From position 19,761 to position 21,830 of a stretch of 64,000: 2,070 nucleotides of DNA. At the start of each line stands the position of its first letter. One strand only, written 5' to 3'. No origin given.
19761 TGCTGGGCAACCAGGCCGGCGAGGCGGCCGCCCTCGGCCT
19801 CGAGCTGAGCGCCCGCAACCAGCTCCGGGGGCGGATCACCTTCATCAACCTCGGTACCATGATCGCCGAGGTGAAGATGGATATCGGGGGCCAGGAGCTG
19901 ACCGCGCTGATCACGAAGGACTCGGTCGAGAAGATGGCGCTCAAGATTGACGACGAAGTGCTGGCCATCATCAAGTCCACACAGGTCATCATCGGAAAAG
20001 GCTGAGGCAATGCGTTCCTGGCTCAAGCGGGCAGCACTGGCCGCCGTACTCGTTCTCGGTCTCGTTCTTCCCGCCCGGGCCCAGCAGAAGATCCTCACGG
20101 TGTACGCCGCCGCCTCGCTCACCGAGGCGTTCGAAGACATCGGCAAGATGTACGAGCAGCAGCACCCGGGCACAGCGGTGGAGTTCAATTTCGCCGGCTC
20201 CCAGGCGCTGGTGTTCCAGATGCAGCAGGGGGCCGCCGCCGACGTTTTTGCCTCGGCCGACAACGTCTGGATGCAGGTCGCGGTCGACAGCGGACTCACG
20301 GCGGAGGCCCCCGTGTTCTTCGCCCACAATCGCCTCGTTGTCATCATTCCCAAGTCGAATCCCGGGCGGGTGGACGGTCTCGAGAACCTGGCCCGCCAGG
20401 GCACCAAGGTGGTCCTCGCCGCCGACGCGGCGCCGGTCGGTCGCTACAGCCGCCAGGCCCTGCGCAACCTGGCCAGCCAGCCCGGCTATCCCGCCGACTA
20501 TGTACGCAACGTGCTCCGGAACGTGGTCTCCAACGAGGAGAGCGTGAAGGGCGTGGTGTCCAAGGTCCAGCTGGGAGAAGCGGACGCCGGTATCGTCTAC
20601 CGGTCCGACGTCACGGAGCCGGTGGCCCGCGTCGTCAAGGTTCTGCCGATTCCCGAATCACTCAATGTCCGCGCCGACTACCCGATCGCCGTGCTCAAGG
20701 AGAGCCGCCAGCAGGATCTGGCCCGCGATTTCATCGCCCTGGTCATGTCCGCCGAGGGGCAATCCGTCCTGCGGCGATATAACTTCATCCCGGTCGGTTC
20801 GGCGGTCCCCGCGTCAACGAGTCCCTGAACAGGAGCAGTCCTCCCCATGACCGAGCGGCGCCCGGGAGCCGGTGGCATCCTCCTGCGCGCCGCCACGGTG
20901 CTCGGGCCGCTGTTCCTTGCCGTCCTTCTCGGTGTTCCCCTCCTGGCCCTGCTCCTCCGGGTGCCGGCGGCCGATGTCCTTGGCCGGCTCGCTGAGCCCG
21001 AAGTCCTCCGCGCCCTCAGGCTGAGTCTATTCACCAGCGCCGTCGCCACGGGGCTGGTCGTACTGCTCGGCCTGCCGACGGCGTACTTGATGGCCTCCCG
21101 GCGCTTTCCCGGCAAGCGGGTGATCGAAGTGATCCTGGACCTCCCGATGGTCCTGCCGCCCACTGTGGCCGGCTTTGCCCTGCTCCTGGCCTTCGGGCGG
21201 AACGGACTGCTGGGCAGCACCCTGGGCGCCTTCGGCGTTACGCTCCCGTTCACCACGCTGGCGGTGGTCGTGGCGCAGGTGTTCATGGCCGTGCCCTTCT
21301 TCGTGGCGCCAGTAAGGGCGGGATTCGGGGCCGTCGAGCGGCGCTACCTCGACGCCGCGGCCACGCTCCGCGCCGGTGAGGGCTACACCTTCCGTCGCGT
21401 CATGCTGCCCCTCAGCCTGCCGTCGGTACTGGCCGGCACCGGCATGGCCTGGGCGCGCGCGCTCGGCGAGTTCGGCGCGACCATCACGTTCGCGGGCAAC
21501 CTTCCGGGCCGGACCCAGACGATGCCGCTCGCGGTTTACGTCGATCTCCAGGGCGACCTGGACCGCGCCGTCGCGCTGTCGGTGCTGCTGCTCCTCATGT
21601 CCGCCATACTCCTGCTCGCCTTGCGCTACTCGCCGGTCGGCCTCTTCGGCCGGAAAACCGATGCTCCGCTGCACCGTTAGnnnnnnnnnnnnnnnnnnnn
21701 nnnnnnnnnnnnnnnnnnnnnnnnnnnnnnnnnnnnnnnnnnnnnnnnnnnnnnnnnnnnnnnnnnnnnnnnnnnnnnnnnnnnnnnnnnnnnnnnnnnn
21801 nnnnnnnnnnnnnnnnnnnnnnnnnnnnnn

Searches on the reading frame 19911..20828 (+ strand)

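Call 26: search_protein_families(library=pfam, proteins=[window:19911-20828:+], max_evalue=0.00001)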
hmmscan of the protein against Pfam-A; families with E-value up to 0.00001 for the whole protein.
window:19911-20828:+ (305 aa): 2 families
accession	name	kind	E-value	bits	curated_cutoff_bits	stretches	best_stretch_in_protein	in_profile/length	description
PF13531.11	SBP_bac_11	-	5.7e-53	180.4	25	1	62-292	1-226/227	Bacterial extracellular solute-binding protein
PF01547.30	SBP_bac_1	-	3.9e-19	70.2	26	1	67-284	1-306/307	Bacterial extracellular solute-binding protein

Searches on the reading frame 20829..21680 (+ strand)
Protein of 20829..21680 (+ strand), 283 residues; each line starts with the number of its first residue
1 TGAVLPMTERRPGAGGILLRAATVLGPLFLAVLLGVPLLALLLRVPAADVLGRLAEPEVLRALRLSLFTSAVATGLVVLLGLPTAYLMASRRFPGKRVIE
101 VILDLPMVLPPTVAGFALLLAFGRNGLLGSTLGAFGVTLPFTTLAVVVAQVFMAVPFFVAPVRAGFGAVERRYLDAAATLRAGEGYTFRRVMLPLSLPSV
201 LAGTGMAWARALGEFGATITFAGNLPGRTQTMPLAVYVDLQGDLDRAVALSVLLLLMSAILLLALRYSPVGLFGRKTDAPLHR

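Call 26: search_protein_families(library=pfam, proteins=[window:20829-21680:+], max_evalue=0.00001)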
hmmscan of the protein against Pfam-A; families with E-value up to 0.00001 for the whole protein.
window:20829-21680:+ (283 aa): 1 family
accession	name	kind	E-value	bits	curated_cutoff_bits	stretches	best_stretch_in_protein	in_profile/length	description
PF00528.27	BPD_transp_1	-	5.7e-17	62.5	26.4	1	81-263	1-173/184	Binding-protein-dependent transport system inner membrane component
